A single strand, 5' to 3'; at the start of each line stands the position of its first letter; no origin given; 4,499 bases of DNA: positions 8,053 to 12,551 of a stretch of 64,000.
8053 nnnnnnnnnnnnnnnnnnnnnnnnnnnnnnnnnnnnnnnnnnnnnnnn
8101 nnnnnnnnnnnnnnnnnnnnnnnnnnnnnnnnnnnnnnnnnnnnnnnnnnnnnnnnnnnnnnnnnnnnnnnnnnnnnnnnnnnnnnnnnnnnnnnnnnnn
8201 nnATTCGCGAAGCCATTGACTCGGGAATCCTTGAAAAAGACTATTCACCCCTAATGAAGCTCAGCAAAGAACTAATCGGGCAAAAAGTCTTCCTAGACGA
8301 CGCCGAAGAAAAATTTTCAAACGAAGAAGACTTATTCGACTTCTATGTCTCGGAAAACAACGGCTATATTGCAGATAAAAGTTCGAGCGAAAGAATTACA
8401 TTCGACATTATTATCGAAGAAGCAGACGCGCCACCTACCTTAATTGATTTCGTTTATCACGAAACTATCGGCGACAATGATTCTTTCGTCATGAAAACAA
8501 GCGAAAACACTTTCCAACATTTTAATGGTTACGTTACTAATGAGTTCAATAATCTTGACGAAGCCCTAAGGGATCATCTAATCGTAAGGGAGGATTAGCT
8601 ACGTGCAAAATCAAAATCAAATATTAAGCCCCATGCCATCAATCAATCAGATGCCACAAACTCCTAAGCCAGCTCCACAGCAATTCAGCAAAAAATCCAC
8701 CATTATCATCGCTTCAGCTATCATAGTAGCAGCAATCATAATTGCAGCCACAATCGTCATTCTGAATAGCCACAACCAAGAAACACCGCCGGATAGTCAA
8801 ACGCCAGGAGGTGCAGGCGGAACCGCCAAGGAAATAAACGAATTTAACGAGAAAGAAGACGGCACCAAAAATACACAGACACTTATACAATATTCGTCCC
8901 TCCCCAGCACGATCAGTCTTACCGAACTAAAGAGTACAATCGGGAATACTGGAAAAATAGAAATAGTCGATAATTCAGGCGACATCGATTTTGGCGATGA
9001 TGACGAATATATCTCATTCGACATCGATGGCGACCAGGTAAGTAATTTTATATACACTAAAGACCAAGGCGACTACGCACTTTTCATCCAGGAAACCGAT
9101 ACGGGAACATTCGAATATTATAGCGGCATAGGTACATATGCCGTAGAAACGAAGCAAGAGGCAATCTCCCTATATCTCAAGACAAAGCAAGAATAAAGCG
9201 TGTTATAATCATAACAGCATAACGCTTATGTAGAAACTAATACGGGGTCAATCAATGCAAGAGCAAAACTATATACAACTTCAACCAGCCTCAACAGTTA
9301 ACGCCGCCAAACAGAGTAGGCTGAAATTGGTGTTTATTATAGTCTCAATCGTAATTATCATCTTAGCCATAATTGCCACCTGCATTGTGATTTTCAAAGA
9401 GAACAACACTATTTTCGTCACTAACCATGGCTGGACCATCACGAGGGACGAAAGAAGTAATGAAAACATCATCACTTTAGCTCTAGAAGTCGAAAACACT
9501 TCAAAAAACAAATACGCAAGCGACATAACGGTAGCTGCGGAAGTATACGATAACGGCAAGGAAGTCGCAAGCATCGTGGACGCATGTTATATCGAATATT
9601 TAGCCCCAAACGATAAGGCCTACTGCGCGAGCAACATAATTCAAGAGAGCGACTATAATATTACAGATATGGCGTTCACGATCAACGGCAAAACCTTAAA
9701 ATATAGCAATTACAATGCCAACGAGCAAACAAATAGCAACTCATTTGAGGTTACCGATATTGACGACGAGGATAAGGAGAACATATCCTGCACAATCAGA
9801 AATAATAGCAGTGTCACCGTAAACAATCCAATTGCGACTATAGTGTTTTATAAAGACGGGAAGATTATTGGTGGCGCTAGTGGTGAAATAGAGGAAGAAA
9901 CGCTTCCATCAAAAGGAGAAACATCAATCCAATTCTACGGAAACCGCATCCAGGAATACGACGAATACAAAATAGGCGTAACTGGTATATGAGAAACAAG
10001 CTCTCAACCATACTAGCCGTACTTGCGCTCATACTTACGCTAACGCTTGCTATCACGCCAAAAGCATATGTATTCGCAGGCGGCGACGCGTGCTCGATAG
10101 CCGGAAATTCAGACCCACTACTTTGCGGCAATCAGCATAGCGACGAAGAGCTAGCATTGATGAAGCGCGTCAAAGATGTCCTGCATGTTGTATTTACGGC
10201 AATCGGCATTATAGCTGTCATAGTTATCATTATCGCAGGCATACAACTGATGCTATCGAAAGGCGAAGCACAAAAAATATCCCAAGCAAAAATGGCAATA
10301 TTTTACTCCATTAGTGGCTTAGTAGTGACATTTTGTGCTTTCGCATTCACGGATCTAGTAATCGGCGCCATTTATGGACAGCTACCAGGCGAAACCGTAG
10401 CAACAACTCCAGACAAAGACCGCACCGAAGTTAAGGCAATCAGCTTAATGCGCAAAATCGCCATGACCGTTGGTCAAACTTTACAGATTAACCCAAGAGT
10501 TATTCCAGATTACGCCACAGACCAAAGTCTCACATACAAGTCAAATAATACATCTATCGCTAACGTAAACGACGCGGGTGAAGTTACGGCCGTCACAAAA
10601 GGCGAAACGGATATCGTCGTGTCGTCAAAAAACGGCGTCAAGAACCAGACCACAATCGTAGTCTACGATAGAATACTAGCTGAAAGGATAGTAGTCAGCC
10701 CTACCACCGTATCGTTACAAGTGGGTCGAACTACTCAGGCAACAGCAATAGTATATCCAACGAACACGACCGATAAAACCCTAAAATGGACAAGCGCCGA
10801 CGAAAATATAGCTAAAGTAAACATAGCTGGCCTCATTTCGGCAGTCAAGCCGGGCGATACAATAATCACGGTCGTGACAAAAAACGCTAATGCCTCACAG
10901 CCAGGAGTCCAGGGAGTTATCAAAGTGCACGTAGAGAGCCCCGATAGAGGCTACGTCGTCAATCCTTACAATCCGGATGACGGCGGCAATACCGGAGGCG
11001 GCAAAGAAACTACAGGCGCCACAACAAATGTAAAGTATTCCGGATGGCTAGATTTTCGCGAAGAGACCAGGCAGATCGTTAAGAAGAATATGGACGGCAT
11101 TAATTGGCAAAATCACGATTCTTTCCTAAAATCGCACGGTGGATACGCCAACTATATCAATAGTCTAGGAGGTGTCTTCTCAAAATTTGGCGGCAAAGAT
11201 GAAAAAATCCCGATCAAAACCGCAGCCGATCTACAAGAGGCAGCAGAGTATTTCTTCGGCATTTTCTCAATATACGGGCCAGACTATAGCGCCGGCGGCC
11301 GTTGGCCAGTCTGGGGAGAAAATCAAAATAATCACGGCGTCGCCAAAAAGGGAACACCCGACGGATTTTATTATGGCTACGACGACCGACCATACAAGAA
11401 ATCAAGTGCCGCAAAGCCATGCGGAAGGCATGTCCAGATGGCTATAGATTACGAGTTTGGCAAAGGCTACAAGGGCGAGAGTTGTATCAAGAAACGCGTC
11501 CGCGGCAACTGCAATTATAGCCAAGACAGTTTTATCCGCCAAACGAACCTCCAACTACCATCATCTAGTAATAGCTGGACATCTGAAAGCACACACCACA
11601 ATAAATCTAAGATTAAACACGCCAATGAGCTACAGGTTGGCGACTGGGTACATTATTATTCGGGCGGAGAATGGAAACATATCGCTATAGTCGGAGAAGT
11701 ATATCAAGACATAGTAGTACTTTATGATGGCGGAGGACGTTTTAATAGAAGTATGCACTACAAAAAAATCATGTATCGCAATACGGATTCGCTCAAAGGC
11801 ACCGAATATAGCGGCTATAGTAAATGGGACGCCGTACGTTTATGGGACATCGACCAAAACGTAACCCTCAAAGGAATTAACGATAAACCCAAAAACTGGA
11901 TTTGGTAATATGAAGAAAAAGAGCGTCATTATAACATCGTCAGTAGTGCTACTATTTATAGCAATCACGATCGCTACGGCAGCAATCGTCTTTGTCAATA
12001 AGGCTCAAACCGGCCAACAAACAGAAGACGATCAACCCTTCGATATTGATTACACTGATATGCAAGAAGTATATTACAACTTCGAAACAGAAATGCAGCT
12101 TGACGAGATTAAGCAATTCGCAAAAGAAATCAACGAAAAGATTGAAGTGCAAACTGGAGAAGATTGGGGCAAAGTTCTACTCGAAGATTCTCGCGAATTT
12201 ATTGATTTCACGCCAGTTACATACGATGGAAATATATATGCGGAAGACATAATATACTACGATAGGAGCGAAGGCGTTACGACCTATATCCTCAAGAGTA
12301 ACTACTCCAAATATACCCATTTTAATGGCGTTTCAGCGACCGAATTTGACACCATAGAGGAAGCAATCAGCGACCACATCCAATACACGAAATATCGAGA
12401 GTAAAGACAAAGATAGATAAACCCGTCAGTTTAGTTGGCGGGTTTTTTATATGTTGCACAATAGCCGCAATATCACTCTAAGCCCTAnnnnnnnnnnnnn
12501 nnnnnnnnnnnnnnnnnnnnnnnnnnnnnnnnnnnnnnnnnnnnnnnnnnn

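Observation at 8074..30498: Expanded family of small single-pass proteins translationally coupled to every giant or secreted protein in the block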

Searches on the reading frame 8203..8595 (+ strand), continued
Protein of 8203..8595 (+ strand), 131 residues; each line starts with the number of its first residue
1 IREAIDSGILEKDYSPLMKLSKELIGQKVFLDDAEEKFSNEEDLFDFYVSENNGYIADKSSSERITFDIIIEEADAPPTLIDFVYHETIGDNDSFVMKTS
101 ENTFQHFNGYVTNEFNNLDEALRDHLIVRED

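Call 74: search_protein_families(library=pfam, proteins=[L022:2330-5365:+, L020:8647-11169:+, L024:4466-5998:+], max_evalue=0.5)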
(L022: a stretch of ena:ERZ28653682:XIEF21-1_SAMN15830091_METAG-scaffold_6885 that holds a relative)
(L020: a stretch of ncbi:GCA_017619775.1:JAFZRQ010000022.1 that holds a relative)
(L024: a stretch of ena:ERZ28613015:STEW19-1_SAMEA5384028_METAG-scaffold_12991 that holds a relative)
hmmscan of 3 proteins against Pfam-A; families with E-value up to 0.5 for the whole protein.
L022:2330-5365:+ (1012 aa): 0 families

L020:8647-11169:+ (841 aa): 1 family
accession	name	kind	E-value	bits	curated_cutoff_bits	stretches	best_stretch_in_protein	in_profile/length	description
PF13539.11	Peptidase_M15_4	-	1.2e-18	67.9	25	1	769-838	2-70/70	D-alanyl-D-alanine carboxypeptidase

L024:4466-5998:+ (511 aa): 2 families
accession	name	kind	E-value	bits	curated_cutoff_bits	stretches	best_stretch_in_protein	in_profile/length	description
PF18895.5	T4SS_pilin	-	4.5e-06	27.1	26.6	1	60-117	16-71/71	Type IV secretion system pilin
PF05257.22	CHAP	-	0.057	14.4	26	1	417-458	40-78/81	CHAP domain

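Call 94: search_solved_structures(query=A3, max_evalue=0.2, show_alignments=1)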
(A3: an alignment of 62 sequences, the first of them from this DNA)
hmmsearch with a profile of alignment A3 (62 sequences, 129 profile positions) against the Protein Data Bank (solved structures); distinct sequences matched with E-value up to 0.2: 1.
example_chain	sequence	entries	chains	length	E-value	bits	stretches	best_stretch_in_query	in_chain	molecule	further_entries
9p0a_C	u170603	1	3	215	0.14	15.4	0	28-89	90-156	Pilin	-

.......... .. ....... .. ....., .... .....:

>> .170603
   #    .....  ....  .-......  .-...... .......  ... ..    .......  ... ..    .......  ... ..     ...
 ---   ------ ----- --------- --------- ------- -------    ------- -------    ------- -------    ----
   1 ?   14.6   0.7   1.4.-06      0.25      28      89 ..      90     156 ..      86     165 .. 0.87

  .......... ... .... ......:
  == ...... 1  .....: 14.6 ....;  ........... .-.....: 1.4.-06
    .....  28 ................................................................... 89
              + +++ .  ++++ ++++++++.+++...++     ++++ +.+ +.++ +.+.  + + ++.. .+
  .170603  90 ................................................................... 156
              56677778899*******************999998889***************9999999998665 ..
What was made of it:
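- On Type IV pilin / pseudopilin: The PDB 'Pilin' 9p0a hit has E = 0.14 and is compositional (call 94).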

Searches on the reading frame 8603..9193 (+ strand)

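Call 5: search_protein_families(library=pfam, proteins=[window:8603-9193:+], max_evalue=1)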
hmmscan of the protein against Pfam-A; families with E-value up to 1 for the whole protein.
window:8603-9193:+ (197 aa): 1 family
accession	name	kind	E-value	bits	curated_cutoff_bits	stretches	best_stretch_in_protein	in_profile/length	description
PF20084.4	TrbK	-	0.13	12.8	23.9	1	33-67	5-39/102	Conjugative transfer region protein TrbK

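Call 96: search_protein_families(library=ncbifam, proteins=[window:8603-9193:+], max_evalue=0.01)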
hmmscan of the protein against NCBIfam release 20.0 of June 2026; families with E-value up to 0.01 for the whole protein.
window:8603-9193:+ (197 aa): 1 family
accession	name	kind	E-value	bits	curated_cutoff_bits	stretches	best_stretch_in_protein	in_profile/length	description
TIGR01495.1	ETRAMP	paralog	0.0084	16.1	32.75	0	29-60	45-77/85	ETRAMP family protein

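Call 97: search_protein_families(library=phrogs, proteins=[window:8603-9193:+], max_evalue=0.01)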
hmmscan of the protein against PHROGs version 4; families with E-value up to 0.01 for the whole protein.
window:8603-9193:+ (197 aa): 0 families

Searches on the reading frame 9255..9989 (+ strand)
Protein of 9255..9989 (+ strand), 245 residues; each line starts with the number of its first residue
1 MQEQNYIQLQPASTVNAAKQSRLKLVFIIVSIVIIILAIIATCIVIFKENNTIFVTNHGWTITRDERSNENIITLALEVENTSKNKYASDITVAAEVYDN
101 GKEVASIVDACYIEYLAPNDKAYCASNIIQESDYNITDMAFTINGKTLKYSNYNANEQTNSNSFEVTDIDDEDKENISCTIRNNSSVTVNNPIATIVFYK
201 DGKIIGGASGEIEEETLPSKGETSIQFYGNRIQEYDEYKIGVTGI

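Call 7: search_protein_families(library=pfam, proteins=[window:9255-9989:+], max_evalue=0.01)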
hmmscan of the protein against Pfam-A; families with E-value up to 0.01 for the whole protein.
window:9255-9989:+ (245 aa): 2 families
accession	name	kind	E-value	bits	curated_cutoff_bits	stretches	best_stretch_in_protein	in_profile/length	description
PF06703.16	SPC25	-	0.0048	17.1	24.3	1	24-90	56-128/159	Microsomal signal peptidase 25 kDa subunit (SPC25)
PF22829.2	HphA_C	-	0.0085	16.9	31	0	174-231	35-91/113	HphA C-terminal domain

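Call 96: search_protein_families(library=ncbifam, proteins=[window:9255-9989:+], max_evalue=0.01)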
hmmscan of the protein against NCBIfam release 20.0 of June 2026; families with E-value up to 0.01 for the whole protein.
window:9255-9989:+ (245 aa): 1 family
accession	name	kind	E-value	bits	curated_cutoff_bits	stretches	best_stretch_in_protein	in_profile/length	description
NF038353.1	FxLYD_dom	domain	1.8e-07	31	23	1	177-240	6-69/71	FxLYD domain-containing protein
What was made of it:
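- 9255..9992 (+): Small acidic single-pass protein outside the family (245 aa, FxLYD domain). It overlaps the start of hydrolase 2 by 4 nt. NCBIfam FxLYD_dom 1.8e-7 (call 96).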

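Call 97: search_protein_families(library=phrogs, proteins=[window:9255-9989:+], max_evalue=0.01)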
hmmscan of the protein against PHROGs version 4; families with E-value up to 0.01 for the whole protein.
window:9255-9989:+ (245 aa): 0 families

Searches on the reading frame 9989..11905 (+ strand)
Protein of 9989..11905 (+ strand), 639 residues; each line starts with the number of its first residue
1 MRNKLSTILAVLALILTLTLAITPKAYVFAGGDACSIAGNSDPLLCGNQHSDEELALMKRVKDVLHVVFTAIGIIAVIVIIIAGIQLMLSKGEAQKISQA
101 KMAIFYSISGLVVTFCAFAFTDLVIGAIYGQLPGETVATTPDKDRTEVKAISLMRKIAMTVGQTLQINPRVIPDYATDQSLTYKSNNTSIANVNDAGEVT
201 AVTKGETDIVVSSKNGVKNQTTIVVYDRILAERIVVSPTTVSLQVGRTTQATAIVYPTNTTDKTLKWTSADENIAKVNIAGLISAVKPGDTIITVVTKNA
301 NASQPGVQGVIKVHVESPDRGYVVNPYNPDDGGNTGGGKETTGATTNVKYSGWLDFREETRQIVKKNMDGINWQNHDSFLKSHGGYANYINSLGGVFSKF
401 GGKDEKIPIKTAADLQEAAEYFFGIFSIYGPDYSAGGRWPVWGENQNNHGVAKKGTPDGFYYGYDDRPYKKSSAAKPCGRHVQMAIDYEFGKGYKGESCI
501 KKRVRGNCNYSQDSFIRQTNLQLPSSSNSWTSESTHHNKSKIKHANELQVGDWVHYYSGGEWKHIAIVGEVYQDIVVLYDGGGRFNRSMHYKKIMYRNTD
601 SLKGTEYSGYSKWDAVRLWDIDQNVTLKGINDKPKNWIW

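Call 7: search_protein_families(library=pfam, proteins=[window:9989-11905:+], max_evalue=0.01)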
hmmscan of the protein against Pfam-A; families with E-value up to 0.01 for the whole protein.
window:9989-11905:+ (639 aa): 4 families
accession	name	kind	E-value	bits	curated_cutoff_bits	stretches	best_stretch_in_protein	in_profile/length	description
PF02368.24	Big_2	-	8.4e-24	83.8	22.8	2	234-302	5-73/79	Bacterial Ig-like domain (group 2)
PF18895.5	T4SS_pilin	-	8.3e-07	29.4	26.6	1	67-122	15-69/71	Type IV secretion system pilin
PF00877.26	NLPC_P60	-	0.0018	18.7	23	1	512-596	21-88/105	NlpC/P60 family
PF04306.18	DUF456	-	0.0021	18.8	29.4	1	62-144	22-104/139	Protein of unknown function (DUF456)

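Call 48: search_solved_structures(query=window:9989-11905:+, max_evalue=0.1)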
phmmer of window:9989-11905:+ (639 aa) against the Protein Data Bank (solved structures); distinct sequences matched with E-value up to 0.1: 9.
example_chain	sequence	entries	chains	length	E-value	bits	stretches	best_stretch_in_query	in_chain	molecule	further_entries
7quz_AAA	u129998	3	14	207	8.3e-07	30.8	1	233-303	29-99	Beta-1,3-glucanase bglH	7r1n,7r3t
9cuy_c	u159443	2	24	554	4e-06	28.5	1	233-294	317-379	Short tail fiber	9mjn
7z47_G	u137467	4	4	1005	0.00055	21.5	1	180-301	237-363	Surface protein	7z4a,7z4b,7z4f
9hcj_10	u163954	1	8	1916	0.0014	20.1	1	182-252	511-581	Nucleoporin 210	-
2l04_A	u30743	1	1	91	0.0035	18.8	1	232-300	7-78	Major tail protein V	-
6n1a_A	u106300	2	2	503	0.013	16.9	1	232-299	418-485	Carbohydrate-binding protein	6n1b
7t4f_A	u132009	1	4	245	0.033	15.6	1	231-300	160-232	Tail tube protein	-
6p3e_A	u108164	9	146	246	0.033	15.6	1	231-300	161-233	Tail tube protein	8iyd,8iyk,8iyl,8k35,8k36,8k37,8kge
9mfe_A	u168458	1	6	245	0.058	14.8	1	231-300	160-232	Major tail protein V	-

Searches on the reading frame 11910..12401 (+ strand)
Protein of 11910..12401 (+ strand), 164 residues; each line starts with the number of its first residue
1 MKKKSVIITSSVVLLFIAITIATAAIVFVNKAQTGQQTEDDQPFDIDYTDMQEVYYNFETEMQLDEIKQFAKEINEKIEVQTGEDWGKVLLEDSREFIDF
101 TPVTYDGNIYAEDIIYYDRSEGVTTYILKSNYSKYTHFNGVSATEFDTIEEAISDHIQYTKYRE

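Call 5: search_protein_families(library=pfam, proteins=[window:11910-12401:+], max_evalue=1)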
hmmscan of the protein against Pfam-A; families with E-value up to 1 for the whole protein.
window:11910-12401:+ (164 aa): 3 families
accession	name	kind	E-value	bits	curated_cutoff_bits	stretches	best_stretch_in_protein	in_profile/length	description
PF22715.1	SNaCT9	-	0.0056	17.4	27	1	22-79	8-67/137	Short NACHT-associated C-Terminal domain, family 9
PF10884.14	DUF2683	-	0.056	14.1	27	0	51-81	1-31/66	Protein of unknown function (DUF2683)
PF17870.6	Insulin_TMD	-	0.46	11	33.4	1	7-34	17-44/47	Insulin receptor trans-membrane segment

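Call 96: search_protein_families(library=ncbifam, proteins=[window:11910-12401:+], max_evalue=0.01)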
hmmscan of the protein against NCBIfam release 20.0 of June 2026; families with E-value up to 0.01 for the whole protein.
window:11910-12401:+ (164 aa): 0 families

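Call 97: search_protein_families(library=phrogs, proteins=[window:11910-12401:+], max_evalue=0.01)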
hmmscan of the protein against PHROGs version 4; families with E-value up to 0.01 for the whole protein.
window:11910-12401:+ (164 aa): 1 family
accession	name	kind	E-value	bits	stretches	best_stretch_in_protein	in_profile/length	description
phrog_4334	-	unknown function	0.0078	17.1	1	27-129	56-147/190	-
